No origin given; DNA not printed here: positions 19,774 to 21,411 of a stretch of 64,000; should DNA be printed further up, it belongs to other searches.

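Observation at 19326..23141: Co-directional exonuclease - PIF1 helicase - unknown - DUF2130-like coiled-coil nuclease cluster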

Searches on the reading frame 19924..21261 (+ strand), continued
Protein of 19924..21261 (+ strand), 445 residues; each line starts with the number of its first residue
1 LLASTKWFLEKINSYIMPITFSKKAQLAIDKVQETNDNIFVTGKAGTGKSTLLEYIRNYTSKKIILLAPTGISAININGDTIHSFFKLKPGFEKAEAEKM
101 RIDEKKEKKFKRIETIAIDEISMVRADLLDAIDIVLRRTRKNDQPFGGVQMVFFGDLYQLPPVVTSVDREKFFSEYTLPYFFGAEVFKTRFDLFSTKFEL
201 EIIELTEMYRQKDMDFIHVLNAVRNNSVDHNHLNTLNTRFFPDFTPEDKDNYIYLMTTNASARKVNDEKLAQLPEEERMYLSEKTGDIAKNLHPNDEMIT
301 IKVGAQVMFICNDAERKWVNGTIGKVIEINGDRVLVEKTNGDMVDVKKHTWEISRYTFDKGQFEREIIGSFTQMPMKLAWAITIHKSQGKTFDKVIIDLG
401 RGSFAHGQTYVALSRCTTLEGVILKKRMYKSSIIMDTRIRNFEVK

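Call 11: find_homologous_proteins(query=window:19972-21261:+, max_evalue=1e-10)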
Query window:19972-21261:+ (429 aa): 8000 proteins with E <= 1e-10 among 8000 candidates; the best 120 are listed.
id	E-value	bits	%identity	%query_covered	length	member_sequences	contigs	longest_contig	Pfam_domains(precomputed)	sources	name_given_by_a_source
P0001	1.5e-284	961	100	100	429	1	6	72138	PF13538.13,PF13479.13,PF05970.21,PF01443.25,PF13604.13,PF13245.13,PF02689.21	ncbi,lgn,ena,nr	ncbi:MAG: AAA family ATPase [Candidatus Magasanikbacteria bacterium]|nr:AAA family ATPase [Candidatu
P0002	3.0e-227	772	80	100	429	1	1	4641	PF05970.21,PF01443.25,PF13604.13,PF13245.13,PF02689.21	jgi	jgi:ATP-dependent DNA helicase PIF1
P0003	5.5e-210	715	74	99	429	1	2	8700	PF05970.21,PF01443.25,PF13604.13,PF13245.13,PF13401.13,PF02689.21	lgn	-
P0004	3.4e-192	657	69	99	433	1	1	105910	PF13538.13,PF13479.13,PF05970.21,PF01443.25,PF13604.13,PF13245.13,PF13401.13,PF02689.21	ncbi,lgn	-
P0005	3.6e-192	657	69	98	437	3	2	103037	PF05970.21,PF01443.25,PF13604.13,PF13245.13,PF02689.21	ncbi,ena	-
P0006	5.2e-192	656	69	99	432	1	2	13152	PF13538.13,PF05970.21,PF01443.25,PF13604.13,PF13245.13,PF02689.21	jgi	-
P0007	2.6e-191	654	68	97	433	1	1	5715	PF13538.13,PF13479.13,PF05970.21,PF13604.13,PF13245.13,PF13401.13,PF02689.21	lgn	-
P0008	6.7e-190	649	68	99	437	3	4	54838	PF13538.13,PF05970.21,PF01443.25,PF13604.13,PF13245.13,PF13401.13,PF02689.21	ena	-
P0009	1.7e-188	645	66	99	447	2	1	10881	PF13538.13,PF13479.13,PF05970.21,PF01443.25,PF13604.13,PF13245.13,PF02689.21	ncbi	-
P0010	2.2e-187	641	65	96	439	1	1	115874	PF13538.13,PF13479.13,PF05970.21,PF01443.25,PF13604.13,PF13245.13,PF02689.21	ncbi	ncbi:ATP-dependent RecD-like DNA helicase [Patescibacteria group bacterium]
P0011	2.8e-187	641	66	98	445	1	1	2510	PF13538.13,PF13479.13,PF05970.21,PF01443.25,PF13604.13,PF13245.13,PF02689.21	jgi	-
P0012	1.1e-186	639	68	99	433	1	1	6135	PF13538.13,PF13479.13,PF05970.21,PF01443.25,PF13604.13,PF13245.13,PF13401.13,PF02689.21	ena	-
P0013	8.0e-186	636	67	99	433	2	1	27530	PF05970.21,PF01443.25,PF13604.13,PF13245.13,PF13401.13,PF02689.21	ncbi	-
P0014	1.1e-185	635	66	98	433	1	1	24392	PF13479.13,PF05970.21,PF01443.25,PF13604.13,PF13245.13,PF13401.13,PF02689.21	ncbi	ncbi:MAG: DEAD/DEAH box helicase [Patescibacteria group bacterium]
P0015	1.5e-185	635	66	99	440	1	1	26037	PF13479.13,PF05970.21,PF01443.25,PF13604.13,PF13245.13,PF02689.21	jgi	jgi:ATP-dependent DNA helicase PIF1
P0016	1.6e-185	635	65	99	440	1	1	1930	PF13538.13,PF05970.21,PF13604.13,PF13245.13,PF02689.21,PF13191.13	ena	-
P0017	3.5e-185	634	65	99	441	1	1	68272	PF13479.13,PF05970.21,PF01443.25,PF13604.13,PF13245.13,PF13401.13,PF02689.21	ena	-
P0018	7.6e-185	633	64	99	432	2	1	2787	PF05970.21,PF01443.25,PF13604.13,PF13245.13,PF02689.21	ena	-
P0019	1.9e-184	631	64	98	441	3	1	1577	PF13538.13,PF13479.13,PF05970.21,PF01443.25,PF13604.13,PF13245.13,PF02689.21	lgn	-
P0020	2.5e-184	631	64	99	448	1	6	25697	PF05970.21,PF01443.25,PF13604.13,PF13245.13,PF02689.21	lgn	-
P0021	3.5e-183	627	65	98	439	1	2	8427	PF05970.21,PF01443.25,PF13604.13,PF13245.13,PF02689.21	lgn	-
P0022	1.4e-181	622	65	98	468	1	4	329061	PF05970.21,PF01443.25,PF13604.13,PF13245.13,PF02689.21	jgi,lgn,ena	jgi:ATP-dependent DNA helicase PIF1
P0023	1.6e-181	622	64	98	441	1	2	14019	PF05970.21,PF13604.13,PF13245.13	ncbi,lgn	-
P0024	6.4e-181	620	64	99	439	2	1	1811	PF13479.13,PF05970.21,PF01443.25,PF13604.13,PF13245.13,PF13401.13,PF02689.21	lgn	-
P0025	9.5e-181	619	62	99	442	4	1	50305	PF05970.21,PF01443.25,PF13604.13,PF13245.13,PF02689.21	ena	-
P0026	1.8e-180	618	63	99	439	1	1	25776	PF13538.13,PF00270.36,PF05970.21,PF13604.13,PF13245.13,PF02689.21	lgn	-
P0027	2.2e-180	618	63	98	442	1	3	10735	PF05970.21,PF01443.25,PF13604.13,PF13245.13,PF13401.13,PF02689.21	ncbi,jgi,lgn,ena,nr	ncbi:MAG: PIF1 helicase [Parcubacteria group bacterium GW2011_GWC2_38_7]|nr:MAG: PIF1 helicase [Parc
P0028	4.5e-180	617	65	99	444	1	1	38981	PF13479.13,PF05970.21,PF01443.25,PF13604.13,PF13245.13,PF13401.13,PF02689.21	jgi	-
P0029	5.4e-180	617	63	99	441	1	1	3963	PF13479.13,PF05970.21,PF01443.25,PF13604.13,PF13245.13,PF13401.13,PF02689.21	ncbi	-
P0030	5.9e-180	617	62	99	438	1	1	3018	PF05970.21,PF01443.25,PF13604.13,PF13245.13,PF13401.13,PF02689.21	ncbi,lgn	-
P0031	6.3e-180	616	63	99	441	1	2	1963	PF05970.21,PF13604.13,PF13245.13,PF13401.13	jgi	jgi:ATP-dependent DNA helicase PIF1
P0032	6.7e-180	616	65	100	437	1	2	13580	PF13538.13,PF13479.13,PF05970.21,PF01443.25,PF13604.13,PF13245.13,PF05049.20,PF02689.21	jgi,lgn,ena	-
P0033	8.2e-180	616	64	99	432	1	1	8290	PF13538.13,PF13479.13,PF05970.21,PF01443.25,PF13604.13,PF13245.13,PF02689.21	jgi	jgi:ATP-dependent DNA helicase PIF1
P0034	8.8e-180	616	64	99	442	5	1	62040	PF05970.21,PF01443.25,PF13604.13,PF13245.13,PF02689.21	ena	-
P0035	1.0e-179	616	63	98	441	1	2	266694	PF13479.13,PF05970.21,PF13604.13,PF13245.13,PF02689.21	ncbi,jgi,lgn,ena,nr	ncbi:MAG TPA: DEAD/DEAH box helicase [Candidatus Bipolaricaulota bacterium]|nr:DEAD/DEAH box helicas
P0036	1.2e-179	616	63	99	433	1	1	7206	PF13538.13,PF05970.21,PF01443.25,PF13604.13,PF13245.13,PF13401.13,PF02689.21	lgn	-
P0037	1.3e-179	615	64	99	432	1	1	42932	PF13538.13,PF13479.13,PF05970.21,PF01443.25,PF13604.13,PF13245.13,PF02689.21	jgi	jgi:ATP-dependent DNA helicase PIF1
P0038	1.4e-179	615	64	99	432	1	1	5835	PF13538.13,PF13479.13,PF05970.21,PF01443.25,PF13604.13,PF13245.13,PF02689.21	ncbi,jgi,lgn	-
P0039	1.8e-179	615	63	98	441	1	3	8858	PF13538.13,PF13479.13,PF05970.21,PF01443.25,PF13604.13,PF13245.13,PF02689.21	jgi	jgi:ATP-dependent DNA helicase PIF1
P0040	2.3e-179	615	64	98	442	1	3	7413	PF13538.13,PF13479.13,PF05970.21,PF13604.13,PF13245.13,PF02689.21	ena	-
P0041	2.7e-179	614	63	99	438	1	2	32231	PF13479.13,PF05970.21,PF13604.13,PF13245.13,PF02689.21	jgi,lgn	-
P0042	2.7e-179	614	63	100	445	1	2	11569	PF13538.13,PF05970.21,PF13604.13,PF13245.13,PF13401.13,PF02689.21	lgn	-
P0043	2.8e-179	614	64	99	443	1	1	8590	PF13538.13,PF05970.21,PF13604.13,PF13245.13,PF02689.21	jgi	jgi:ATP-dependent DNA helicase PIF1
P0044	7.0e-179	613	63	99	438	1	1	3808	PF13479.13,PF05970.21,PF13604.13,PF13245.13,PF02689.21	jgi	-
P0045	1.4e-178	612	63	100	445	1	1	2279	PF13538.13,PF13479.13,PF05970.21,PF01443.25,PF13604.13,PF13245.13,PF02689.21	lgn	-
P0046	1.5e-178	612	63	98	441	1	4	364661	PF13479.13,PF05970.21,PF01443.25,PF13604.13,PF13245.13,PF02689.21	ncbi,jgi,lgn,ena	-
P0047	1.7e-178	612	62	100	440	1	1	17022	PF13479.13,PF05970.21,PF01443.25,PF13604.13,PF13245.13,PF13401.13,PF02689.21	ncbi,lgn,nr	ncbi:AAA family ATPase [Candidatus Gracilibacteria bacterium]|nr:AAA family ATPase [Candidatus Graci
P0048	2.5e-178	611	63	99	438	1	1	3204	PF13479.13,PF05970.21,PF13604.13,PF13245.13,PF02689.21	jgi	-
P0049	2.6e-178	611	62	100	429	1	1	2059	PF13479.13,PF05970.21,PF13604.13,PF13245.13,PF02689.21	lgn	-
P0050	4.3e-178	610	64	99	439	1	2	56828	PF05970.21,PF01443.25,PF13604.13,PF13245.13,PF02689.21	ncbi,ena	-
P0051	4.5e-178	610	63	98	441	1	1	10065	PF13538.13,PF05970.21,PF01443.25,PF13604.13,PF13245.13,PF02689.21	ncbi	-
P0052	5.1e-178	610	63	98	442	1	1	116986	PF05970.21,PF13604.13,PF13245.13,PF13401.13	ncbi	-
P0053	5.4e-178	610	63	99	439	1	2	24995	PF05970.21,PF01443.25,PF13604.13,PF13245.13,PF13401.13,PF02689.21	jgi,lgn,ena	-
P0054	9.8e-178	609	63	98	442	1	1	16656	PF13538.13,PF05970.21,PF01443.25,PF13604.13,PF13245.13,PF02689.21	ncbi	-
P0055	1.2e-177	609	62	99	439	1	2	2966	PF13479.13,PF05970.21,PF01443.25,PF13604.13,PF13245.13,PF13401.13,PF02689.21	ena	-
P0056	1.9e-177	608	63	98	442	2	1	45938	PF13538.13,PF13479.13,PF05970.21,PF01443.25,PF13604.13,PF13245.13,PF02689.21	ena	-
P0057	7.3e-177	606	62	99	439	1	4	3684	PF05970.21,PF13604.13,PF13245.13,PF13401.13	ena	-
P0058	9.1e-177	606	61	99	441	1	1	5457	PF05970.21,PF01443.25,PF13604.13,PF13245.13,PF13401.13,PF02689.21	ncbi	-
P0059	1.1e-176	606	62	99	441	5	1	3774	PF13538.13,PF05970.21,PF01443.25,PF13604.13,PF13245.13,PF02689.21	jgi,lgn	-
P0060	1.5e-176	605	64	99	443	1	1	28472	PF05970.21,PF01443.25,PF13604.13,PF13245.13,PF02689.21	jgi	-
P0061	4.2e-176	604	61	99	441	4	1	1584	PF05970.21,PF13604.13,PF13245.13,PF13401.13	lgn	-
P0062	5.7e-176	603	62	99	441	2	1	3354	PF05970.21,PF01443.25,PF13604.13,PF13245.13,PF02689.21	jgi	jgi:ATP-dependent DNA helicase PIF1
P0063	7.4e-176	603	61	99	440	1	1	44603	PF05970.21,PF13604.13,PF13245.13,PF13401.13,PF02689.21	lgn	-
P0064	1.2e-175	602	63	99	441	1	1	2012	PF13479.13,PF05970.21,PF01443.25,PF13604.13,PF13245.13,PF02689.21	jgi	-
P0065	2.5e-175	601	62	99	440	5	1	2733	PF05970.21,PF01443.25,PF13604.13,PF13245.13,PF13401.13,PF02689.21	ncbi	-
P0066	4.3e-175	601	61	99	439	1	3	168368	PF05970.21,PF13604.13,PF13245.13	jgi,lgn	jgi:ATP-dependent exoDNAse (exonuclease V) alpha subunit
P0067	5.6e-175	600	65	99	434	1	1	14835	PF13538.13,PF05970.21,PF01443.25,PF13604.13,PF13245.13,PF13401.13,PF02689.21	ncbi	-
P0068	1.1e-174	599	60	99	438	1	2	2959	PF13538.13,PF05970.21,PF01443.25,PF13604.13,PF13245.13,PF02689.21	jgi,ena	-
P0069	1.6e-174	599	63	98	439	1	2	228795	PF13479.13,PF05970.21,PF01443.25,PF13604.13,PF13245.13,PF13401.13,PF02689.21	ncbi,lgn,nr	ncbi:AAA family ATPase [Candidatus Gracilibacteria bacterium]|nr:AAA family ATPase [Candidatus Graci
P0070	3.0e-174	598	62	99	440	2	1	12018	PF05970.21,PF01443.25,PF13604.13,PF13245.13,PF13401.13,PF02689.21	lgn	-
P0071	3.5e-174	598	63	99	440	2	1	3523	PF13538.13,PF05970.21,PF01443.25,PF13604.13,PF13245.13,PF13401.13,PF02689.21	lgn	-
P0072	3.7e-174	597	61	99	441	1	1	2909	PF13538.13,PF05970.21,PF01443.25,PF13604.13,PF13245.13,PF02689.21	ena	-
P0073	6.2e-174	597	64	98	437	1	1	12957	PF13538.13,PF13479.13,PF05970.21,PF01443.25,PF13604.13,PF13245.13,PF13401.13,PF02689.21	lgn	-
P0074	1.2e-173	596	61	100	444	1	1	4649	PF05970.21,PF01443.25,PF13604.13,PF13245.13,PF13401.13,PF02689.21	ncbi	-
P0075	1.8e-173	595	61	100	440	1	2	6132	PF13479.13,PF05970.21,PF13604.13,PF13245.13,PF02689.21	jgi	jgi:ATP-dependent DNA helicase PIF1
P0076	2.4e-173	595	61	99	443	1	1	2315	PF05970.21,PF13604.13,PF13245.13,PF13401.13,PF02689.21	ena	-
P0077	4.4e-173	594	61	99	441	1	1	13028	PF13538.13,PF05970.21,PF01443.25,PF13604.13,PF13245.13,PF02689.21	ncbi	-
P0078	4.9e-173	594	61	99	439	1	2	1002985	PF13479.13,PF05970.21,PF01443.25,PF13604.13,PF13245.13,PF13401.13,PF02689.21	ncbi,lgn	-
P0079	5.9e-173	593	62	99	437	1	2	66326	PF13538.13,PF05970.21,PF01443.25,PF13604.13,PF13245.13,PF13401.13,PF02689.21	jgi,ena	jgi:ATP-dependent DNA helicase PIF1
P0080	7.9e-173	593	62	99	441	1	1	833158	PF13538.13,PF13479.13,PF05970.21,PF01443.25,PF13604.13,PF13245.13,PF13401.13,PF02689.21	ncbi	-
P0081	9.7e-173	593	61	99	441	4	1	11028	PF05970.21,PF13604.13,PF13245.13,PF02689.21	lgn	-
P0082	1.0e-172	593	62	99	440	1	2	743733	PF13479.13,PF05970.21,PF01443.25,PF13604.13,PF13245.13,PF13401.13,PF02689.21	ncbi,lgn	-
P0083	1.1e-172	593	61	99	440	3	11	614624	PF13538.13,PF05970.21,PF13604.13,PF13245.13,PF13401.13,PF02689.21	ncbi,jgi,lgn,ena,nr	ncbi:MAG: AAA family ATPase [Candidatus Magasanikbacteria bacterium]|jgi:ATP-dependent DNA helicase 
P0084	3.3e-172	591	63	98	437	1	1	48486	PF13479.13,PF05970.21,PF01443.25,PF13604.13,PF13245.13,PF02689.21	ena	-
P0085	4.4e-172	591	60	99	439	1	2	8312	PF05970.21,PF13604.13,PF13245.13,PF02689.21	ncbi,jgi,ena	-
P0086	5.3e-172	590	62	98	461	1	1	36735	PF13479.13,PF05970.21,PF01443.25,PF13604.13,PF13245.13,PF13401.13,PF02689.21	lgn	-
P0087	6.0e-172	590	62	98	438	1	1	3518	PF13479.13,PF05970.21,PF01443.25,PF13604.13,PF13245.13,PF02689.21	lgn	-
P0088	9.4e-172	590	62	99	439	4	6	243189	PF13479.13,PF05970.21,PF01443.25,PF13604.13,PF13245.13,PF18335.8,PF13401.13,PF02689.21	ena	-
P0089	1.1e-171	589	60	99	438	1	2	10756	PF05970.21,PF01443.25,PF13604.13,PF13245.13,PF02689.21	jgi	-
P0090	2.5e-171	588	60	99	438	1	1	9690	PF13479.13,PF05970.21,PF01443.25,PF13604.13,PF13245.13,PF13401.13,PF02689.21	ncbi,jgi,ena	-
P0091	2.8e-171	588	61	98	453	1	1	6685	PF05970.21,PF13604.13,PF13245.13,PF13401.13,PF02689.21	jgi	jgi:ATP-dependent DNA helicase PIF1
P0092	3.4e-171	588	61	99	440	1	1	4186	PF05970.21,PF01443.25,PF13604.13,PF13245.13,PF13401.13,PF02689.21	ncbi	-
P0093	7.0e-170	583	58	99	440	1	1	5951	PF05970.21,PF13604.13,PF13245.13,PF02689.21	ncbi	-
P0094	1.4e-169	582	60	99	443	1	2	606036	PF05970.21,PF13604.13,PF13245.13,PF13401.13,PF02689.21,PF13191.13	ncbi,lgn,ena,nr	ncbi:AAA family ATPase [Candidatus Gracilibacteria bacterium]|nr:AAA family ATPase [Candidatus Graci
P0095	1.4e-169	582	60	99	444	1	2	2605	PF13479.13,PF05970.21,PF13604.13,PF13245.13,PF13401.13,PF02689.21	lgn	-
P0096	3.5e-169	581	61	99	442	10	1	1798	PF05970.21,PF01443.25,PF13604.13,PF13245.13,PF18335.8,PF13401.13,PF02689.21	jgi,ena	-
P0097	1.4e-168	579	60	99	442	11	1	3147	PF05970.21,PF01443.25,PF13604.13,PF13245.13,PF02689.21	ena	-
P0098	2.4e-168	578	60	99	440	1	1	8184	PF05970.21,PF13604.13,PF13245.13,PF02689.21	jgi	jgi:ATP-dependent exoDNAse (exonuclease V) alpha subunit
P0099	3.4e-168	578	62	99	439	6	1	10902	PF13479.13,PF05970.21,PF01443.25,PF13604.13,PF13245.13,PF13401.13,PF02689.21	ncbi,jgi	-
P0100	1.7e-167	575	61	99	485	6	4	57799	PF13538.13,PF13479.13,PF05970.21,PF01443.25,PF13604.13,PF13245.13,PF13401.13,PF02689.21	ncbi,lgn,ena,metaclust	metaclust:\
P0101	2.7e-167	575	61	99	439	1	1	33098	PF05970.21,PF01443.25,PF13604.13,PF13245.13,PF13401.13,PF02689.21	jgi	-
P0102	4.5e-167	574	59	99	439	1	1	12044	PF13479.13,PF05970.21,PF01443.25,PF13604.13,PF13245.13,PF13401.13,PF02689.21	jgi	jgi:ATP-dependent exoDNAse (exonuclease V) alpha subunit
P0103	9.6e-167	573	61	98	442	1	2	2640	PF13538.13,PF05970.21,PF13604.13,PF13245.13,PF13401.13,PF02689.21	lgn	-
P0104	2.3e-166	572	59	99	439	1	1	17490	PF13479.13,PF05970.21,PF01443.25,PF13604.13,PF13245.13,PF13401.13,PF02689.21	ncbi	-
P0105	4.8e-166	571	60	99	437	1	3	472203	PF13538.13,PF05970.21,PF01443.25,PF13604.13,PF13245.13,PF13401.13,PF02689.21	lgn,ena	-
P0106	5.2e-166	571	61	99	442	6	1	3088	PF13538.13,PF13479.13,PF05970.21,PF01443.25,PF13604.13,PF13245.13,PF13401.13,PF02689.21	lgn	-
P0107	5.4e-166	571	59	99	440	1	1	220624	PF13538.13,PF13479.13,PF05970.21,PF01443.25,PF13604.13,PF13245.13,PF13401.13,PF02689.21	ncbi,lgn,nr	ncbi:MAG: AAA family ATPase [Candidatus Gracilibacteria bacterium]|nr:AAA family ATPase [Candidatus 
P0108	7.6e-166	570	60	99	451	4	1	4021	PF05970.21,PF01443.25,PF13604.13,PF13245.13,PF13401.13,PF02689.21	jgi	-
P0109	7.8e-166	570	59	100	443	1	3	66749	PF13538.13,PF05970.21,PF01443.25,PF13604.13,PF13245.13,PF02689.21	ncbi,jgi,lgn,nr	ncbi:AAA family ATPase [Candidatus Kuenenbacteria bacterium]|nr:AAA family ATPase [Candidatus Kuenen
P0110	1.1e-165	570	60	98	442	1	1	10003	PF13538.13,PF05970.21,PF13604.13,PF13245.13,PF13401.13,PF02689.21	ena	-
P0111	4.1e-165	568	59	100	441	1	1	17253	PF13479.13,PF05970.21,PF13604.13,PF13245.13,PF13401.13,PF02689.21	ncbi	-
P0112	1.1e-164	566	59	99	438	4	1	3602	PF13538.13,PF05970.21,PF01443.25,PF13604.13,PF13245.13,PF13401.13,PF02689.21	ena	-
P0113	2.3e-164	565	61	98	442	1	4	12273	PF13538.13,PF05970.21,PF13604.13,PF13245.13,PF13401.13,PF02689.21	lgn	-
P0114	6.6e-164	564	59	99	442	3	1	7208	PF13538.13,PF05970.21,PF13604.13,PF13245.13,PF13401.13,PF02689.21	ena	-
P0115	1.9e-163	562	60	98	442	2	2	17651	PF13538.13,PF05970.21,PF13604.13,PF13245.13,PF13401.13,PF02689.21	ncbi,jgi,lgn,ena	-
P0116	2.1e-162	559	59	99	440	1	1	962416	PF13538.13,PF13479.13,PF05970.21,PF01443.25,PF13604.13,PF13245.13,PF13401.13,PF02689.21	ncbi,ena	-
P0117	1.0e-161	557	59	98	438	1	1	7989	PF05970.21,PF13604.13,PF13245.13,PF13401.13,PF02689.21,PF13191.13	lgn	-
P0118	1.5e-161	556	57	99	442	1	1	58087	PF05970.21,PF13604.13,PF13245.13,PF13401.13,PF02689.21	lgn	-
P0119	4.2e-161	554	60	99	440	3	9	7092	PF13538.13,PF05970.21,PF13604.13,PF13245.13,PF13401.13,PF02689.21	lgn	-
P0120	1.2e-160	553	59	99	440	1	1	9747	PF13538.13,PF13479.13,PF05970.21,PF13604.13,PF13245.13,PF13401.13,PF02689.21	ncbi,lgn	ncbi:MAG TPA: PIF1 family ATP-dependent DNA helicase [Candidatus Gracilibacteria bacterium]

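Call 13: find_encoding_contigs(protein=P0001, flank=10000, max_places=3)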
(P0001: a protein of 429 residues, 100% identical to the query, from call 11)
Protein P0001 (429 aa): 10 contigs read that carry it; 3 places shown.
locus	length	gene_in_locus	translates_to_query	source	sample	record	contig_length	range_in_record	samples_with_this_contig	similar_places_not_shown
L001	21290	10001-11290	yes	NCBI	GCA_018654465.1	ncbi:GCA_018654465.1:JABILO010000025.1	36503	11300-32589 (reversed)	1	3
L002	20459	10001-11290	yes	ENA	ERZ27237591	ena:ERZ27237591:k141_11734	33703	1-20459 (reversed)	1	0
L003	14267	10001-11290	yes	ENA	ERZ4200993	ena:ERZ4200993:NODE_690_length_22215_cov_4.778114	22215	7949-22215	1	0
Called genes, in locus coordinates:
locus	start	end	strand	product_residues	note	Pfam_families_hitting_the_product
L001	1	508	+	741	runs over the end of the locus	-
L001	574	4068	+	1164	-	PF02811:PHP, PF07733:DNA_pol3_alpha, PF17657:DNA_pol3_finger, PF14579:HHH_6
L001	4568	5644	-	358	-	PF00814:TsaD, PF22521:HypF_C_2 (weak)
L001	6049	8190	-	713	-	-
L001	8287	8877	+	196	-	PF12840:HTH_20 (weak)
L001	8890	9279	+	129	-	PF00814:TsaD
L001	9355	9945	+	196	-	PF10108:DNA_pol_B_exo2 (faint), PF13482:RNase_H_2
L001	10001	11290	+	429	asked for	PF02689:Herpes_Helicase (faint), PF05970:PIF1, PF13245:AAA_19, PF13604:AAA_30, PF01443:Viral_helicase1 (faint), PF13479:AAA_24 (weak), PF13538:UvrD_C_2 (faint)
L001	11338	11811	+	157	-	-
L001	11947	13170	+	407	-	PF09903:DUF2130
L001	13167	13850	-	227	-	PF00970:FAD_binding_6, PF00175:NAD_binding_1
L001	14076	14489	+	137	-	PF02082:Rrf2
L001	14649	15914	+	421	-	PF00266:Aminotran_5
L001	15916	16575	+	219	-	PF01592:NifU_N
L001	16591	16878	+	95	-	PF01883:FeS_assembly_P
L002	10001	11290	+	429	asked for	PF02689:Herpes_Helicase (faint), PF05970:PIF1, PF13245:AAA_19, PF13604:AAA_30, PF01443:Viral_helicase1 (faint), PF13479:AAA_24 (weak), PF13538:UvrD_C_2 (faint)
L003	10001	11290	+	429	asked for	PF02689:Herpes_Helicase (faint), PF05970:PIF1, PF13245:AAA_19, PF13604:AAA_30, PF01443:Viral_helicase1 (faint), PF13479:AAA_24 (weak), PF13538:UvrD_C_2 (faint)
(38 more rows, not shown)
